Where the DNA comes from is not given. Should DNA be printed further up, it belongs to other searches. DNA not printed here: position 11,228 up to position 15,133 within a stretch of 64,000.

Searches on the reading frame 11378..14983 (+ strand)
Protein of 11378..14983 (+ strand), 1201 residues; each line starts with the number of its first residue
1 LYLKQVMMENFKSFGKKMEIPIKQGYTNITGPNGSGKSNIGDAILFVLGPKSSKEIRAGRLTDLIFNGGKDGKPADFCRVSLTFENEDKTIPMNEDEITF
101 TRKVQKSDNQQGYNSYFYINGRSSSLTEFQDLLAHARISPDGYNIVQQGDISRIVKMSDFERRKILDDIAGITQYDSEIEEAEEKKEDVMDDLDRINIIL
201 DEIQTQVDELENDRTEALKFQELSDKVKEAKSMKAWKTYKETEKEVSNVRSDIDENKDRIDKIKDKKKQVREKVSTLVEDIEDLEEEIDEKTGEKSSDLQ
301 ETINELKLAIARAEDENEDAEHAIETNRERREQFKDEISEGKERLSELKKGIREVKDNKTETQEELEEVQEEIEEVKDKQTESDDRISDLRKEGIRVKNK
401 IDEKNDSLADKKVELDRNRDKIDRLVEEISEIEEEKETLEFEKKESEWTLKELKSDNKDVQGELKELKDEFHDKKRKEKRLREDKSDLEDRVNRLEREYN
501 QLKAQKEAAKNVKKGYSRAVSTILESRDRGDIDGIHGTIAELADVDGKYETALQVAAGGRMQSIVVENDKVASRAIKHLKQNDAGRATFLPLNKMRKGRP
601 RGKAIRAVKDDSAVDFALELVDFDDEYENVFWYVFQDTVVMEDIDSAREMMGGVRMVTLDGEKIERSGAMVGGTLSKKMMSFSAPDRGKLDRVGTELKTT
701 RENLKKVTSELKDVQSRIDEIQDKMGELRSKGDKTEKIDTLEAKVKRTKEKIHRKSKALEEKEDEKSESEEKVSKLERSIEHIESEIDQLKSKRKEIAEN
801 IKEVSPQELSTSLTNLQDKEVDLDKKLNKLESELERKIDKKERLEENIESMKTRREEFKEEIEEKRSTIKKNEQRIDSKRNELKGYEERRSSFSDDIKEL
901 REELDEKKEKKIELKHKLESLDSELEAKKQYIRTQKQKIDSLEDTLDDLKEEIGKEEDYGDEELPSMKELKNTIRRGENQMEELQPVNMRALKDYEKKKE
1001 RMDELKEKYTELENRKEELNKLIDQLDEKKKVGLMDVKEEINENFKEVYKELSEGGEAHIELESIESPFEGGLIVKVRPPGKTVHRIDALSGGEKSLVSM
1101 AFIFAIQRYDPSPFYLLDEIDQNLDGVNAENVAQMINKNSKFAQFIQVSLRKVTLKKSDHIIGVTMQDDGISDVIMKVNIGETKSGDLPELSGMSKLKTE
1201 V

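Call 92: search_protein_families(library=pfam, proteins=[window:11378-14983:+], max_evalue=0.001)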
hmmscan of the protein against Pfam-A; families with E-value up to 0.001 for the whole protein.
window:11378-14983:+ (1201 aa): 6 families
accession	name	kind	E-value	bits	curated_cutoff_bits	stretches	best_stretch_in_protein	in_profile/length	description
PF02463.25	SMC_N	-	4.2e-35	121.6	40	1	2-1172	1-219/220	RecF/RecN/SMC N terminal domain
PF06470.18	SMC_hinge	-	5.1e-35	120.8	22.5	1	533-650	2-115/116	SMC proteins Flexible Hinge Domain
PF13476.12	AAA_23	-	9.6e-13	49.7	27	1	6-274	2-200/201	AAA domain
PF13555.12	AAA_29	-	6e-08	32.8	27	1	3-52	1-50/61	P-loop containing region of AAA domain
PF13175.12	AAA_15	-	1.7e-06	28.3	32.1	1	1-401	1-286/374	AAA ATPase domain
PF13304.12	AAA_21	-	0.00032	21.3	27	1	29-57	4-26/304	AAA domain, putative AbiEii toxin, Type IV TA system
